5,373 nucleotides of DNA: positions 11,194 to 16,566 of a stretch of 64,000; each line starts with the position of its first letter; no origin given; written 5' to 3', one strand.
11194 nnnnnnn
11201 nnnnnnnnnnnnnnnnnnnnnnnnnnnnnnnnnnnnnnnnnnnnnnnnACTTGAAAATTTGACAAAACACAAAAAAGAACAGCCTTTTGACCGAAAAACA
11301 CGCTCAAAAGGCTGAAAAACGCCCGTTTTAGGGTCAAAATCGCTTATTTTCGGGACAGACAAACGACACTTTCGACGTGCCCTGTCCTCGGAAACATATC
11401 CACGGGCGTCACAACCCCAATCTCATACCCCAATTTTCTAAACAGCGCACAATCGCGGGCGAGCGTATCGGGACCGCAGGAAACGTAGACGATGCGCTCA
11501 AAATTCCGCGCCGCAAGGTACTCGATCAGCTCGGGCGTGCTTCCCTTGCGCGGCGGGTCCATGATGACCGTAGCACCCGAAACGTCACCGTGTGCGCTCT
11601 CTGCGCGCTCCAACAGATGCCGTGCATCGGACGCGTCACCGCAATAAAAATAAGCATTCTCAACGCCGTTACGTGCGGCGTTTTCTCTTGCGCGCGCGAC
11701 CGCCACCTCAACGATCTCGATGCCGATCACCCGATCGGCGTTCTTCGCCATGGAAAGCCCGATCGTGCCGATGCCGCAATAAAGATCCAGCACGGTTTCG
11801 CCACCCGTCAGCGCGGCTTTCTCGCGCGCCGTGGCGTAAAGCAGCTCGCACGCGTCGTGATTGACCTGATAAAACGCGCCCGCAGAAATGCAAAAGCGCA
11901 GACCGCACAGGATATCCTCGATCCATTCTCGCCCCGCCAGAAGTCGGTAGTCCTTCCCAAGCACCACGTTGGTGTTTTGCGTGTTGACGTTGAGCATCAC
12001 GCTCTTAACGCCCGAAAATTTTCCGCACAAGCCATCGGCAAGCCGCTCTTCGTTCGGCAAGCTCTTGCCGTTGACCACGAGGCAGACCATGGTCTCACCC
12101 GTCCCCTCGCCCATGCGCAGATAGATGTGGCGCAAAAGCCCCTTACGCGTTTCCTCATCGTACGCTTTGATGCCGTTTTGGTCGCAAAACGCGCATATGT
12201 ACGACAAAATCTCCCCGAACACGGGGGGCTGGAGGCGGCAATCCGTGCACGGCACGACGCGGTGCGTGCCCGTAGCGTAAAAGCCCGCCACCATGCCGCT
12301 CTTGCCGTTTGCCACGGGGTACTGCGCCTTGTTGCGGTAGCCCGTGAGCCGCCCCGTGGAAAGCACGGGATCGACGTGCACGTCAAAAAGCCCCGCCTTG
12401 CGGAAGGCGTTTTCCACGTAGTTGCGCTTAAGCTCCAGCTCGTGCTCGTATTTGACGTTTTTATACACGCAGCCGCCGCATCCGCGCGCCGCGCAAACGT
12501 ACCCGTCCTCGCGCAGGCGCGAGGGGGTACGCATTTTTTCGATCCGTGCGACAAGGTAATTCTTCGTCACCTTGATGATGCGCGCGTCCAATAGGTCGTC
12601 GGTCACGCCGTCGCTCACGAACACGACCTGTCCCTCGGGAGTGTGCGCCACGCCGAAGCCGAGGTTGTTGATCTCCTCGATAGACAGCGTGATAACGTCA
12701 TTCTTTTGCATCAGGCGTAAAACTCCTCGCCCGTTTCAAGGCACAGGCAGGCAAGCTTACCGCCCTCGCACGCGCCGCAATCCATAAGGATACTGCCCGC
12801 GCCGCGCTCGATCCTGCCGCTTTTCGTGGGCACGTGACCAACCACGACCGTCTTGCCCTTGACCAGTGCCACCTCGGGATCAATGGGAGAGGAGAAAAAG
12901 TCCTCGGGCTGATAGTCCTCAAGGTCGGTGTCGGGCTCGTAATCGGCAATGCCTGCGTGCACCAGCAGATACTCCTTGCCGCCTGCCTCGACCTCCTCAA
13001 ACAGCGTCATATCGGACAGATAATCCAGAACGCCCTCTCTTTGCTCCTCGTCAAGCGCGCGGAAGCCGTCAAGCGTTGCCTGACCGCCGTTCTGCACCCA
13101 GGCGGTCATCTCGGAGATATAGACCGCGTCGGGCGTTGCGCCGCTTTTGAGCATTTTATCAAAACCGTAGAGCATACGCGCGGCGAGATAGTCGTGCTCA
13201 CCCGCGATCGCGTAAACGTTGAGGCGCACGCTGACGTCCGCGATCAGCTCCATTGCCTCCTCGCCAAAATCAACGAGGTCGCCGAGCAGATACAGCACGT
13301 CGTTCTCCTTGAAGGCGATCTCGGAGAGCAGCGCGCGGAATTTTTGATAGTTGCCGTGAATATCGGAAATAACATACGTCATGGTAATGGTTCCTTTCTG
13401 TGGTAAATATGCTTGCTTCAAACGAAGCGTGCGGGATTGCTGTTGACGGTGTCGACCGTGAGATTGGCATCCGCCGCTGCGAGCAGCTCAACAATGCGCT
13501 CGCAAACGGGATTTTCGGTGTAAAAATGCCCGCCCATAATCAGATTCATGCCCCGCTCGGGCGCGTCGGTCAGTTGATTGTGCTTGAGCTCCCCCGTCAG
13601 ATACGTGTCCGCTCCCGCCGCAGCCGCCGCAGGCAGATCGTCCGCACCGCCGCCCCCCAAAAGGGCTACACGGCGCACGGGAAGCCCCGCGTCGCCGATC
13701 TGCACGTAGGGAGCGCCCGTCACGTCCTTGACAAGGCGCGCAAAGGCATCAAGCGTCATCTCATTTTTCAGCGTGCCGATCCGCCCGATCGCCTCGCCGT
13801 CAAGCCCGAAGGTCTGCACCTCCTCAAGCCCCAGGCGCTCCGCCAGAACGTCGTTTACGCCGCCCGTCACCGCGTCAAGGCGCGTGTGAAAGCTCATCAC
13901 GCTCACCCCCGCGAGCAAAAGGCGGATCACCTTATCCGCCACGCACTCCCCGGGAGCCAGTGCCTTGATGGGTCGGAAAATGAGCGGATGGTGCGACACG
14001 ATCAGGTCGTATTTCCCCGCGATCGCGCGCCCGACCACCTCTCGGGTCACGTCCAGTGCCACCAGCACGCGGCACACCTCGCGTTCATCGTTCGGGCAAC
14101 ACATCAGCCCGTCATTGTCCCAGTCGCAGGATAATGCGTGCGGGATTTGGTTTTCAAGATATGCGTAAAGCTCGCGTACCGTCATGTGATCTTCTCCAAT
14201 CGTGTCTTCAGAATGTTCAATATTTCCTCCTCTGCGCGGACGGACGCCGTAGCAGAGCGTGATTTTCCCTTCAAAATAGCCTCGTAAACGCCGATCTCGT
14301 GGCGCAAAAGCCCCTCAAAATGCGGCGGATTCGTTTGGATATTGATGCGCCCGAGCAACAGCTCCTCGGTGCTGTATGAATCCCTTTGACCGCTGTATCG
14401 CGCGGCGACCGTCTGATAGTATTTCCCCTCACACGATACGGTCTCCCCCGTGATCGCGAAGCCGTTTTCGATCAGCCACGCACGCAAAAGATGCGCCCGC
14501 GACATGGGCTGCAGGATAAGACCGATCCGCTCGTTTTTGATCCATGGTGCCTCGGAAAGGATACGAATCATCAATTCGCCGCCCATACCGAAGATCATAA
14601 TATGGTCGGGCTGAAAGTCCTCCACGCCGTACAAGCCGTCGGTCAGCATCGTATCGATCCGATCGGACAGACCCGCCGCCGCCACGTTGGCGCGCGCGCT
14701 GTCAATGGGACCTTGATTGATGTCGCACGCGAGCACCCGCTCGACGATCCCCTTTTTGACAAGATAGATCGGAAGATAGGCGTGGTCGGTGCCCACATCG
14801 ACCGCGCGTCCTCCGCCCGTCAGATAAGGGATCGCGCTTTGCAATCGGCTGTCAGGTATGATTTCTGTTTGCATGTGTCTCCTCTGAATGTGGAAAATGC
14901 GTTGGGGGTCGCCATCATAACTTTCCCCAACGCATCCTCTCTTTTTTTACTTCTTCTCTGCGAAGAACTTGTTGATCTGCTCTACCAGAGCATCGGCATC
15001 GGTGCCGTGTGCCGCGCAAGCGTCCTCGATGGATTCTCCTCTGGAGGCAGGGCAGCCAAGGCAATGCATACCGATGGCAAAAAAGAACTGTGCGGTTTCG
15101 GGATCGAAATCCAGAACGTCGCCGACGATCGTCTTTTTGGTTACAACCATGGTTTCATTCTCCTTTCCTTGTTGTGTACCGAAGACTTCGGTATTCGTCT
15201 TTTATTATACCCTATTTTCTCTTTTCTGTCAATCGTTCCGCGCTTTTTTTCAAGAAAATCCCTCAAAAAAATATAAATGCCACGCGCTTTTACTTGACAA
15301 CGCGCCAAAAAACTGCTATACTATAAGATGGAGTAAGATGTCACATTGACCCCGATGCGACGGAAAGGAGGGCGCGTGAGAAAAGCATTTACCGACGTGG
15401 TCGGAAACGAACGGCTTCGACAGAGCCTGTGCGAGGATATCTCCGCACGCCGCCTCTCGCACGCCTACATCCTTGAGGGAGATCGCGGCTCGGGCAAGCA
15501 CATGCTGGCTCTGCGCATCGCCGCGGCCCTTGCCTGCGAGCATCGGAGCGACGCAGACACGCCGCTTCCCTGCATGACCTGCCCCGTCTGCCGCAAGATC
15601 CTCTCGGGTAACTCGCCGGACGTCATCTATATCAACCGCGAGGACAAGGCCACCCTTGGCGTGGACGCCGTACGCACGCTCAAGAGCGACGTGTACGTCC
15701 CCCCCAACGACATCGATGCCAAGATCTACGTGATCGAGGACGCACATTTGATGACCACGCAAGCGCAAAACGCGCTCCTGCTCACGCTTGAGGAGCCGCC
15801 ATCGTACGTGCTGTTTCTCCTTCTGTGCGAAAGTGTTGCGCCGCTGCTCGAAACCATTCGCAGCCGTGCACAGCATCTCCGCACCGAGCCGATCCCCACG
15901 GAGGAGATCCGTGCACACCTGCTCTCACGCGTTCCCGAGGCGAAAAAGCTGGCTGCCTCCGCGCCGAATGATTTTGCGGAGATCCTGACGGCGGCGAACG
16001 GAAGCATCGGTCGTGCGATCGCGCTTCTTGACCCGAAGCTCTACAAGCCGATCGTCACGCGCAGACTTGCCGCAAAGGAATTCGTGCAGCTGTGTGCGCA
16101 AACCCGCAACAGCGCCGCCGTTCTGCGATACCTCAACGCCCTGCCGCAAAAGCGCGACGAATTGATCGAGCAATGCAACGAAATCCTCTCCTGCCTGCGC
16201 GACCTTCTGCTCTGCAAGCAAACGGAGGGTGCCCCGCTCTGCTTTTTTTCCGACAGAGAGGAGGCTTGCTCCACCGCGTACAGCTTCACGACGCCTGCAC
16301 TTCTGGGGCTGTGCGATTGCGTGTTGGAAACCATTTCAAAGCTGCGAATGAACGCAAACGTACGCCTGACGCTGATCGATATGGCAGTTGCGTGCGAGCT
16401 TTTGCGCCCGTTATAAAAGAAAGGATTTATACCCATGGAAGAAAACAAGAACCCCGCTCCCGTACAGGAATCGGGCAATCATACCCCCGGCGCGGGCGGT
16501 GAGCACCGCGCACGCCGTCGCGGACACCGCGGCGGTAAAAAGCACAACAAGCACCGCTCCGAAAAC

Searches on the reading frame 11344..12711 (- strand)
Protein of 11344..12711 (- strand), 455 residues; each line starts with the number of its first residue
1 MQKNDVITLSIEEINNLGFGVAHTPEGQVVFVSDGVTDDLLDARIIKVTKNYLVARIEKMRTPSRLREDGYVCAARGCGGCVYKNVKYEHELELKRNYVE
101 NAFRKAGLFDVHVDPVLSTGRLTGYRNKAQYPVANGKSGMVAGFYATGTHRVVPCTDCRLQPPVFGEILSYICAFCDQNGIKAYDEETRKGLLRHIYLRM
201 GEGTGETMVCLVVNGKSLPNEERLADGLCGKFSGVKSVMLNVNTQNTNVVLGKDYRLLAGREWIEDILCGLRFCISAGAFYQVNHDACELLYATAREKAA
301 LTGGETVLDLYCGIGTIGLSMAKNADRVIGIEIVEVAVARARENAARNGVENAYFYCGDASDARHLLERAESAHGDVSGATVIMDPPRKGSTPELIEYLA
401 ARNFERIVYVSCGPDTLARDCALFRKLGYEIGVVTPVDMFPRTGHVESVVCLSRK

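Call 47: search_protein_families(library=pfam, proteins=[window:11344-12711:-], max_evalue=0.00001)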
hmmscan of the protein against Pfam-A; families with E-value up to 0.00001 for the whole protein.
window:11344-12711:- (455 aa): 5 families
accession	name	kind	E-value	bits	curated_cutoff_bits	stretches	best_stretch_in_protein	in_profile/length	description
PF05958.17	tRNA_U5-meth_tr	-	4.7e-21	75.6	23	1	275-455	174-357/357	tRNA (Uracil-5-)-methyltransferase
PF13847.12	Methyltransf_31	-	9e-11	42.1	27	1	302-364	2-67/145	Methyltransferase domain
PF13649.12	Methyltransf_25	-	1.5e-08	35.7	27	1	307-364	1-59/97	Methyltransferase domain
PF05175.20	MTS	-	7.8e-08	32.6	23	1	272-363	3-93/170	Methyltransferase small domain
PF01938.26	TRAM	-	2.8e-07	30.7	21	1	4-56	5-59/61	TRAM domain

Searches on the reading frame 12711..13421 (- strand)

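Call 48: search_protein_families(library=pfam, proteins=[window:12711-13421:-], max_evalue=0.00001)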
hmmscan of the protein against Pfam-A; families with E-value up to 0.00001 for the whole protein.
window:12711-13421:- (236 aa): 2 families
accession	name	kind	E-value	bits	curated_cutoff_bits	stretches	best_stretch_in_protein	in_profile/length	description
PF00149.33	Metallophos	-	3.5e-15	57.4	21.5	1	16-200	4-159/191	Calcineurin-like phosphoesterase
PF12850.12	Metallophos_2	-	7.7e-07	29.7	27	1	17-162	5-91/154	Calcineurin-like phosphoesterase superfamily domain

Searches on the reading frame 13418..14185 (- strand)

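Call 48: search_protein_families(library=pfam, proteins=[window:13418-14185:-], max_evalue=0.00001)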
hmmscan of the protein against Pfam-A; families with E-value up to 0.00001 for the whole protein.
window:13418-14185:- (255 aa): 1 family
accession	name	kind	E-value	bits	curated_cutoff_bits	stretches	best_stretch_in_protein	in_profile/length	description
PF01784.24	DUF34_NIF3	-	9.5e-67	225.7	23.4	1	1-247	1-248/256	Duf34/NIF3 (NGG1p interacting factor 3)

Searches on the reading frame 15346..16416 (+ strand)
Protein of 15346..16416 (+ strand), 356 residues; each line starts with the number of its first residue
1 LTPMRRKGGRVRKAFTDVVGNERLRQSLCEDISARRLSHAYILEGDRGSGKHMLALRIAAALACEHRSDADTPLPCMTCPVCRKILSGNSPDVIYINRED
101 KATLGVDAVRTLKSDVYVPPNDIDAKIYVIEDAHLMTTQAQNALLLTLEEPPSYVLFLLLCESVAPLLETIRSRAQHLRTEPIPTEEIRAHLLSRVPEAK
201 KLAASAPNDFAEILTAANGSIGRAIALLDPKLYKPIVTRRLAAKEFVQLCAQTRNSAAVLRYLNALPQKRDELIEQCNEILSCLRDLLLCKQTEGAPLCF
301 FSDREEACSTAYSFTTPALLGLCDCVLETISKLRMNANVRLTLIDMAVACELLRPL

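Call 48: search_protein_families(library=pfam, proteins=[window:15346-16416:+], max_evalue=0.00001)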
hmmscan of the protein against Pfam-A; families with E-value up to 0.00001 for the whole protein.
window:15346-16416:+ (356 aa): 1 family
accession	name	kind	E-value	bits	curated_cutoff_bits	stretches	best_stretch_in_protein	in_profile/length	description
PF13177.12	DNA_pol3_delta2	-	2.1e-43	148.5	27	1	21-182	2-159/161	DNA polymerase III, delta subunit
